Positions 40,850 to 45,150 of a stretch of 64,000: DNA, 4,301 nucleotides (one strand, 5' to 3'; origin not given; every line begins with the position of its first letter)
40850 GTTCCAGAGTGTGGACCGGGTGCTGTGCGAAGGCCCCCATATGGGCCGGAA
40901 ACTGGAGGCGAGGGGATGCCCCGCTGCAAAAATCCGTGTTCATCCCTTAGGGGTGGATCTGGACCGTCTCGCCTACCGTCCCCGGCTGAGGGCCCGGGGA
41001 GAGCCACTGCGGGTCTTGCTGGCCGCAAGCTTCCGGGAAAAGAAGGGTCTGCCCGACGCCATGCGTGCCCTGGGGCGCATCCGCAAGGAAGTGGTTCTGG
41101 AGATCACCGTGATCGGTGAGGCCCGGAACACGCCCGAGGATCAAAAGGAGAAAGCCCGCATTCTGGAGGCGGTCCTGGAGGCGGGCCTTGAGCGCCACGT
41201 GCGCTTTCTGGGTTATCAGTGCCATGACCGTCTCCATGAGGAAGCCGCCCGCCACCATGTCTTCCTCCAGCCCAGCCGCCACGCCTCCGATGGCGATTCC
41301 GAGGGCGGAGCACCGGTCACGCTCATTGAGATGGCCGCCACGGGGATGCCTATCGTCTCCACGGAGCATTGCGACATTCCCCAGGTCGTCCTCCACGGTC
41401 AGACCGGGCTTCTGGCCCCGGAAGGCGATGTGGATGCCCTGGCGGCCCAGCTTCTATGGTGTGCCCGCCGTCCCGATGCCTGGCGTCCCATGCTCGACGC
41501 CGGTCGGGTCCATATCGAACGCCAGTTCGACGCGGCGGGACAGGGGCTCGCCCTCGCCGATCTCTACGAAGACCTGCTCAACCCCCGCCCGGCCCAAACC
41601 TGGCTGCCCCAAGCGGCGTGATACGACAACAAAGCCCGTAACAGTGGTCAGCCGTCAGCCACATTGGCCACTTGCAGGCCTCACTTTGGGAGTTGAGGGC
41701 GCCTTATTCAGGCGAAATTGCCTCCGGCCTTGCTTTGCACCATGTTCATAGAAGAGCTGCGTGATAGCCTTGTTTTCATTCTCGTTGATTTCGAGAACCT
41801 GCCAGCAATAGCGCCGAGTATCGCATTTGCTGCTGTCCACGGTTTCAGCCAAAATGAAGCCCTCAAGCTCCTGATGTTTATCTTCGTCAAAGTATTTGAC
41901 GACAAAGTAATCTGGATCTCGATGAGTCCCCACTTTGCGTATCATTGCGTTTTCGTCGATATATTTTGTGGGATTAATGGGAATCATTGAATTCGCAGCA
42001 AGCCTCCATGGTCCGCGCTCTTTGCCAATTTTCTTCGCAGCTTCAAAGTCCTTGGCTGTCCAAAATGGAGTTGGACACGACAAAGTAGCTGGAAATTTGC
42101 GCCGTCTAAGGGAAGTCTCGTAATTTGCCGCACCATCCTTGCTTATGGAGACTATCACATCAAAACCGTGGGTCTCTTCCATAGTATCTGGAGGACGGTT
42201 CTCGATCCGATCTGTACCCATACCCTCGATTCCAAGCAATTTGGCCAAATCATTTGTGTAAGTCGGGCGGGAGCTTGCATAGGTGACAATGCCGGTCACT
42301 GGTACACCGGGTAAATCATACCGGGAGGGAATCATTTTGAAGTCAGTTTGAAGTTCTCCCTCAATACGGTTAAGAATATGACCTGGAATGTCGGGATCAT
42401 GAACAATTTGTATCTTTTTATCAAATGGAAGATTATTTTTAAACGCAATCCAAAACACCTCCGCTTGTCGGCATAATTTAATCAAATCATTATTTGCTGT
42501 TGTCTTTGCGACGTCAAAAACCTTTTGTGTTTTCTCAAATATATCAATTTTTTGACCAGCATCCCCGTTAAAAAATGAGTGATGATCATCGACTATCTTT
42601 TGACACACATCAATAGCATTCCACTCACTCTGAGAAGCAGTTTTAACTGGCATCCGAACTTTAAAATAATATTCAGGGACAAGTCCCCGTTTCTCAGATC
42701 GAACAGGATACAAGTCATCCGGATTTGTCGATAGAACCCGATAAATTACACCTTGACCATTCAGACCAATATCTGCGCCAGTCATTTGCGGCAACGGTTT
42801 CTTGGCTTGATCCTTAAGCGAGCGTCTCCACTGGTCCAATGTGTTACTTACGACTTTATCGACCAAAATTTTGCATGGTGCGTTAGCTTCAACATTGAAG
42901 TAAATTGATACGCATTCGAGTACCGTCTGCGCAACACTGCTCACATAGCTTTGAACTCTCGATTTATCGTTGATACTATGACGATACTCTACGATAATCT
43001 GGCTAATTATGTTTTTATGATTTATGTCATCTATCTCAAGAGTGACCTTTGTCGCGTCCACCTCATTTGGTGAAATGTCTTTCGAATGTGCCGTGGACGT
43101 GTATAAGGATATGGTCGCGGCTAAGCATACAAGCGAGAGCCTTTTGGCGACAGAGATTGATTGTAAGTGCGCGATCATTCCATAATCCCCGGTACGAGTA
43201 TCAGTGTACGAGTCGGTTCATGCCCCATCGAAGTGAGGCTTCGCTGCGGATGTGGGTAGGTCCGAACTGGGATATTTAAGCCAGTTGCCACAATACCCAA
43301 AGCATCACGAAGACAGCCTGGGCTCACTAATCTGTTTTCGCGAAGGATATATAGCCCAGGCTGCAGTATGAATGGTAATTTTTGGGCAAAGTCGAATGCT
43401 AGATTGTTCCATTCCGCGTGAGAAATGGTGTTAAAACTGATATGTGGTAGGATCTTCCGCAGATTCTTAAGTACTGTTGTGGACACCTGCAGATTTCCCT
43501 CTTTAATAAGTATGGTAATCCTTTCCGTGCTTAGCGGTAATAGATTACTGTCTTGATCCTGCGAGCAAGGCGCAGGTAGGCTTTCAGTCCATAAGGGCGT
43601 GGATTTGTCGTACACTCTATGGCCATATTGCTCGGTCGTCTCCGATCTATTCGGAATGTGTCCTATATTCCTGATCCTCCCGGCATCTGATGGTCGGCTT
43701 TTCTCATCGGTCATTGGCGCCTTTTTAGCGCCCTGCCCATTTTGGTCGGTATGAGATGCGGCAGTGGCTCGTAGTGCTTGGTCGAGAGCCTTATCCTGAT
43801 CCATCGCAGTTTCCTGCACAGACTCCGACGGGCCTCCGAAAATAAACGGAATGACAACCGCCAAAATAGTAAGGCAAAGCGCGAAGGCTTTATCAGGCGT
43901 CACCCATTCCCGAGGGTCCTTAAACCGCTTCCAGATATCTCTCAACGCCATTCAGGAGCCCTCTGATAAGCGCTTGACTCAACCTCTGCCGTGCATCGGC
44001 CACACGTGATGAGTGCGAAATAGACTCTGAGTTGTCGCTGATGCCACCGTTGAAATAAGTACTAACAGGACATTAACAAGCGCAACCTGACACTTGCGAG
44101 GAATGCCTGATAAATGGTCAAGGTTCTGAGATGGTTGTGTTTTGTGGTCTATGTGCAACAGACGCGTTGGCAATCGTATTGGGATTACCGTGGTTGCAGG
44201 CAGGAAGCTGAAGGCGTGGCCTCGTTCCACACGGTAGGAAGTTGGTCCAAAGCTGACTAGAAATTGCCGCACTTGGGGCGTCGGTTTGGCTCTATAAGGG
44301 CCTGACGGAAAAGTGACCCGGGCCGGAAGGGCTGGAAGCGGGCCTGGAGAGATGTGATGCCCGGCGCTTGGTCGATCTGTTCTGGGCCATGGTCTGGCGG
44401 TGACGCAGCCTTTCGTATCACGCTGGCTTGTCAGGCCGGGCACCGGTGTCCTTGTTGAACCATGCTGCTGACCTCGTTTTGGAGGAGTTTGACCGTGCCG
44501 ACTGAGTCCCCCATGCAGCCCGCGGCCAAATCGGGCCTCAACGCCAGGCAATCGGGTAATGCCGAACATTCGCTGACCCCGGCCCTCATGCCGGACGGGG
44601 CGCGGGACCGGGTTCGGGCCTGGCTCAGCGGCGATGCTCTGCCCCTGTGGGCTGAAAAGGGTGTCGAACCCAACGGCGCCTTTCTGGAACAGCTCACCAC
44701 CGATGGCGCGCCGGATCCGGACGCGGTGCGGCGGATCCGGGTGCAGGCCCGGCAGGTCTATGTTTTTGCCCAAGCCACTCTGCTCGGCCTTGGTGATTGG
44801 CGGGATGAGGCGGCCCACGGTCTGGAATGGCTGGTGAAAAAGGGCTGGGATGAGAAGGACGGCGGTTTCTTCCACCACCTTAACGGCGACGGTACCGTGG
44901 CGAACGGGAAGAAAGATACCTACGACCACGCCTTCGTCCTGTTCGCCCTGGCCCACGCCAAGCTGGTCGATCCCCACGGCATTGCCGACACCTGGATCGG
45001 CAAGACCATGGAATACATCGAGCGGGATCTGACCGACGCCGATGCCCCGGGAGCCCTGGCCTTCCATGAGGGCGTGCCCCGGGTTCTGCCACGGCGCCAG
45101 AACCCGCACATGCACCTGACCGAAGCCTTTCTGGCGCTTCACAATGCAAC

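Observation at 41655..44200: Low-GC two-gene envelope cassette of unknown function between the polysaccharide locus and the sugar-nucleotide genes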

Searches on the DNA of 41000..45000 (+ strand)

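Call 28: search_rna_families(source=window, start=41000, end=45000, threshold=evalue, max_evalue=1)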
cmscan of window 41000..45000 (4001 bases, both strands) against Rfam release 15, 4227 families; matches with E-value up to 1: 0.
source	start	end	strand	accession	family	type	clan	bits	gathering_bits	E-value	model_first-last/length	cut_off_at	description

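Call 79: search_dna_similar(query=window:41640-44320:+, collection=plasmids, mode=distant, max_evalue=0.01)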
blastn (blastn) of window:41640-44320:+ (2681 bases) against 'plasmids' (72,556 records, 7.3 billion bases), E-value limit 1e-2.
No match.

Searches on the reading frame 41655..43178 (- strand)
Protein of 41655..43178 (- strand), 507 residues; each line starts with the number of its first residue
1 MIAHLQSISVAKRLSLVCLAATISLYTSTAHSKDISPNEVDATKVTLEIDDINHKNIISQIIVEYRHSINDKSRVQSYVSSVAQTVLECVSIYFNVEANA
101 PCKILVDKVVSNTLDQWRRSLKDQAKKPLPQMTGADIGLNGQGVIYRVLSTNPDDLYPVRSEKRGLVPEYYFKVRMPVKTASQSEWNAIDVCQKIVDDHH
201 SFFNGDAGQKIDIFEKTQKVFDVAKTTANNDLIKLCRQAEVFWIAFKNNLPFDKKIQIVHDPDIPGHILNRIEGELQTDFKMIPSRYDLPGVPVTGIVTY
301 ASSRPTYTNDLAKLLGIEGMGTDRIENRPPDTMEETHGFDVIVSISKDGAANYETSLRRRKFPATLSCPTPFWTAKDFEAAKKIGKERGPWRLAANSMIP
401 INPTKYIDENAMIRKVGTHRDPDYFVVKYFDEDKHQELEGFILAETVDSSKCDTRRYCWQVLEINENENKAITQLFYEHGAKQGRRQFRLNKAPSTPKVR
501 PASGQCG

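Call 3: search_protein_families(library=pfam, proteins=[window:41655-43178:-], max_evalue=1)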
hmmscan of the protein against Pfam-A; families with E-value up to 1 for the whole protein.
window:41655-43178:- (507 aa): 0 families

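Call 4: search_protein_families(library=ncbifam, proteins=[window:41655-43178:-], max_evalue=1)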
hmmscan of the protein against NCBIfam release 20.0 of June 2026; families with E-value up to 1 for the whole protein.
window:41655-43178:- (507 aa): 1 family
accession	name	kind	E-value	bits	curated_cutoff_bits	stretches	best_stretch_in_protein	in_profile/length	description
NF046115.1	Ca_rpt_SMc04171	equivalog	0.28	10.2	625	1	276-350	85-162/574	SMc04171 family calcium-binding repeat protein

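Call 5: search_protein_families(library=padloc, proteins=[window:41655-43178:-], max_evalue=1)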
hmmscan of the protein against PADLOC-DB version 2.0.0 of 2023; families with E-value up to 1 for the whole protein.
window:41655-43178:- (507 aa): 0 families

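Call 6: search_protein_families(library=phrogs, proteins=[window:41655-43178:-], max_evalue=1)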
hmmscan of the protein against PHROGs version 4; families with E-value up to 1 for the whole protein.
window:41655-43178:- (507 aa): 1 family
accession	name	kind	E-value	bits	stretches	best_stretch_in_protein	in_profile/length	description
phrog_34970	-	unknown function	0.48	11.7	0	28-87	16-74/90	-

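Call 7: find_homologous_proteins(query=window:41655-43178:-, max_evalue=0.01)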
Query window:41655-43178:- (507 aa): 1 proteins with E <= 0.01 among 5331 candidates.
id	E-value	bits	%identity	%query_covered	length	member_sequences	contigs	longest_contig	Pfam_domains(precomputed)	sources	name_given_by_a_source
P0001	0.0e+0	1169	100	100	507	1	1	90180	-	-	-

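Call 24: predict_structure(protein=window:41655-43178:-)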
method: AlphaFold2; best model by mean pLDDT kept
length: 507 residues; sequences in the alignment: 1
mean_pLDDT: 36.3   pTM: 0.23
mean pLDDT of the five models: 36.3, 28.9, 28.4, 27.4, 24.0
residues with pLDDT >= 90: 0; 70-90: 0; 50-70: 8; < 50: 499
segments of 3 or more residues with pLDDT < 50: 1-83, 85-193, 195-212, 223-507
pLDDT, mean of each block of 10 residues (from residue 1): 33 43 41 38 38 34 44 46 48 39 36 36 32 25 26 32 34 38 45 46 44 50 47 47 41 34 31 30 30 34 38 40 39 37 32 34 26 33 35 26 31 33 39 41 36 32 37 36 29 29 26
secondary structure, 60 per line:
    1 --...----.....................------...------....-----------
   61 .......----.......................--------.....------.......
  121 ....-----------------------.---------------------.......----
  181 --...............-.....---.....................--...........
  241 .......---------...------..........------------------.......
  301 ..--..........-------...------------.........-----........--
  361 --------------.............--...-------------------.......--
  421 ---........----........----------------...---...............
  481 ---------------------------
elements in order: H10-30 E46-49 E61-67 H72-94 E103-107 H114-124 E170-176 H183-197 H199-203 H207-227 H230-247 E257-259 H266-275 E294-302 H305-314 E337-345 E351-358 H375-387 E412-418 E424-431 E436-443 E460-462 H466-480

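Call 26: search_protein_representatives(protein=window:41655-43178:-)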
Query: 507 residues. Proteins with E-value up to 0.001 (for the whole library): 1; up to 1e-10: 1; up to 1e-30: 1. The best 1 are listed.
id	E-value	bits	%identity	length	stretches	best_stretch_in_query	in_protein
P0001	0.0e+00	1168.9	100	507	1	1-507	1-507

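Call 30: search_solved_structures(query=window:41655-43178:-, max_evalue=10)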
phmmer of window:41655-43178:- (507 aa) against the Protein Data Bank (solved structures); distinct sequences matched with E-value up to 10: 0.

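Call 32: search_dna_similar(query=window:41655-43178:-, collection=plasmids, mode=protein, max_evalue=1)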
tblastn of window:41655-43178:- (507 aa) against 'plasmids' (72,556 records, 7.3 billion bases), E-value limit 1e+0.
No match.

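Call 33: search_dna_similar(query=window:41655-43178:-, collection=phages, mode=protein, max_evalue=1)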
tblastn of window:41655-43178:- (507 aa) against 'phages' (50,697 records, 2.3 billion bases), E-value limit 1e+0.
No match.

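Call 34: find_related_loci(query=window:41655-43178:-, collection=metagenome_contigs, flank=10000)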
Query window:41655-43178:- (507 aa) in metagenome_contigs; peptide patterns used: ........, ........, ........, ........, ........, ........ (x = any residue, [..] = any of these).
204 stretches matched a pattern, but none encodes a relative of the query by tblastn (E <= 1e-3).

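Call 36: find_related_loci(query=window:41655-43178:-, collection=viral_contigs, flank=10000)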
Query window:41655-43178:- (507 aa) in viral_contigs; peptide patterns used: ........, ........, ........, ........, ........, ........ (x = any residue, [..] = any of these).
4 stretches matched a pattern, but none encodes a relative of the query by tblastn (E <= 1e-3).

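Call 43: find_encoding_contigs(protein=P0001, flank=10000, max_places=10)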
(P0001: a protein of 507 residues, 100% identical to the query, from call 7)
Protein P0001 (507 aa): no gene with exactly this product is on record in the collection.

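Call 69: fold_search(model_id=the predicted structure, library=pdb)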
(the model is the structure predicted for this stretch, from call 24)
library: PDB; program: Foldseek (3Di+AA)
matches with E <= 10: 404; with E <= 0.001: 0
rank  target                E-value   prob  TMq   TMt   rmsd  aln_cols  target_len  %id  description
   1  7uic_n                6.0e-02  0.35  0.09  0.18  17.8       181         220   15  Mediator-PIC Early (Tail A) (released 2023-02-15)
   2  1qcf                  2.4e-01  0.12  0.06  0.07  20.2       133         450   12  CRYSTAL STRUCTURE OF HCK IN COMPLEX WITH A SRC FAMILY-SELECTIVE TYROSINE KINASE INHIBITOR (released 1999-06-08)
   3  9f6k_A                2.7e-01  0.04  0.08  0.05  32.5       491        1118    8  Human DNA Polymerase epsilon bound to T-C mismatched DNA (Frayed Substrate state) (released 2024-08-07)
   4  8ro2_Q                4.1e-01  0.13  0.09  0.04  18.2       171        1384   10  Integrative Structure of the human intron lariat Spliceosome (ILS'') (released 2024-09-18)
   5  5z56_Q                4.9e-01  0.08  0.09  0.04  18.1       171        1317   12  cryo-EM structure of a human activated spliceosome (mature Bact) at 5.1 angstrom. (released 2018-09-19)
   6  5xjc_Q                4.9e-01  0.08  0.09  0.04  18.1       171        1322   12  Cryo-EM structure of the human spliceosome just prior to exon ligation at 3.6 angstrom (released 2017-07-05)
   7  1xva_A                4.9e-01  0.08  0.06  0.10  18.5       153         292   11  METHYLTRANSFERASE (released 1997-01-27)
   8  7a5p_U                5.2e-01  0.09  0.09  0.04  17.5       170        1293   14  Human C Complex Spliceosome - Medium-resolution PERIPHERY (released 2020-10-14)
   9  5m5w_A                6.2e-01  0.12  0.09  0.04  19.6       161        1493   12  RNA Polymerase I open complex (released 2016-12-07)
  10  6ygn_A                6.5e-01  0.15  0.07  0.07  13.2       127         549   11  Titin kinase and its flanking domains (released 2021-04-07)
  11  4pj3                  6.5e-01  0.08  0.09  0.04  18.1       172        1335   12  Structural insight into the function and evolution of the spliceosomal helicase Aquarius, Structure of Aquarius in compl (released 2015-01-21)
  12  1xbn                  8.8e-01  0.16  0.11  0.23   8.3       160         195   12  Crystal structure of a bacterial nitric oxide sensor: an ortholog of mammalian soluble guanylate cyclase heme domain (released 2004-09-07)
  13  5ig9_E                9.3e-01  0.06  0.07  0.10  23.0       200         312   10  Crystal structure of macrocyclase MdnC bound with precursor peptide MdnA from Microcystis aeruginosa MRC (released 2016-09-21)
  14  6yxy_AK               9.8e-01  0.10  0.09  0.13  11.2       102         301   13  State B of the Trypanosoma brucei mitoribosomal large subunit assembly intermediate (released 2020-10-14)
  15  7asi                  1.0e+00  0.30  0.08  0.26  20.4        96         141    7  Fixed-target serial femtosecond crystallography using in cellulo grown Neurospora crassa HEX-1 microcrystals. (Chips 1+2 (released 2021-06-23)
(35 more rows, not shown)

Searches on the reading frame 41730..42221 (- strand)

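Call 65: search_protein_families(library=pfam, proteins=[window:41730-42221:-], max_evalue=10)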
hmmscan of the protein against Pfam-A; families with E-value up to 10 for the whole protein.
seq(164 aa): 2 families
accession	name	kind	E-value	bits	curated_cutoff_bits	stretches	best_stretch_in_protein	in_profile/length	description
PF11468.13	PTase_Orf2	-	0.079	12.8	22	1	91-155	179-235/287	Aromatic prenyltransferase Orf2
PF09907.15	HigB_toxin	-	0.16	12.7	27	1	58-102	26-70/74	HigB_toxin, RelE-like toxic component of a toxin-antitoxin system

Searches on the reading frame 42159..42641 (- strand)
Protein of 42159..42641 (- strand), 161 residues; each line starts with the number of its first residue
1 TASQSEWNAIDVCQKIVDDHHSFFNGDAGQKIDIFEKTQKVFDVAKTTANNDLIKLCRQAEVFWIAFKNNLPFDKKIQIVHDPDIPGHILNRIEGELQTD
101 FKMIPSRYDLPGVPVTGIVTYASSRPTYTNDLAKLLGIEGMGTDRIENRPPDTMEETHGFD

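Call 65: search_protein_families(library=pfam, proteins=[window:42159-42641:-], max_evalue=10)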
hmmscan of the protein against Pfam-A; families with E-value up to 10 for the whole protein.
seq(161 aa): 1 family
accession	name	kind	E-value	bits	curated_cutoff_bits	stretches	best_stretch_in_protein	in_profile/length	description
PF16177.11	ACAS_N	-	0.049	13.9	27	1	12-45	4-36/55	Acetyl-coenzyme A synthetase N-terminus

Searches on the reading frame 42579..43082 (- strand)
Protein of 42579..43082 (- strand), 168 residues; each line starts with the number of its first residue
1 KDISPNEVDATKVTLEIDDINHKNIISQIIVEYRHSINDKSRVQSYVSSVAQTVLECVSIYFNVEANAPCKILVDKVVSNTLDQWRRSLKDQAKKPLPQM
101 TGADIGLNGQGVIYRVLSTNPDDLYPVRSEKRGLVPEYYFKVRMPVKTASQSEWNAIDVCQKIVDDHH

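Call 65: search_protein_families(library=pfam, proteins=[window:42579-43082:-], max_evalue=10)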
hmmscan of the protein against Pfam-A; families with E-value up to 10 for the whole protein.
seq(168 aa): 2 families
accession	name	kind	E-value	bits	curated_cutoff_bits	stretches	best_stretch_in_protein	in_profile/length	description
PF09711.16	Cas_Csn2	-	0.034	14.3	23.7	1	19-59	33-73/181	CRISPR-associated protein (Cas_Csn2)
PF11375.13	DUF3177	-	0.11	12.8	25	1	43-89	60-106/189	Protein of unknown function (DUF3177)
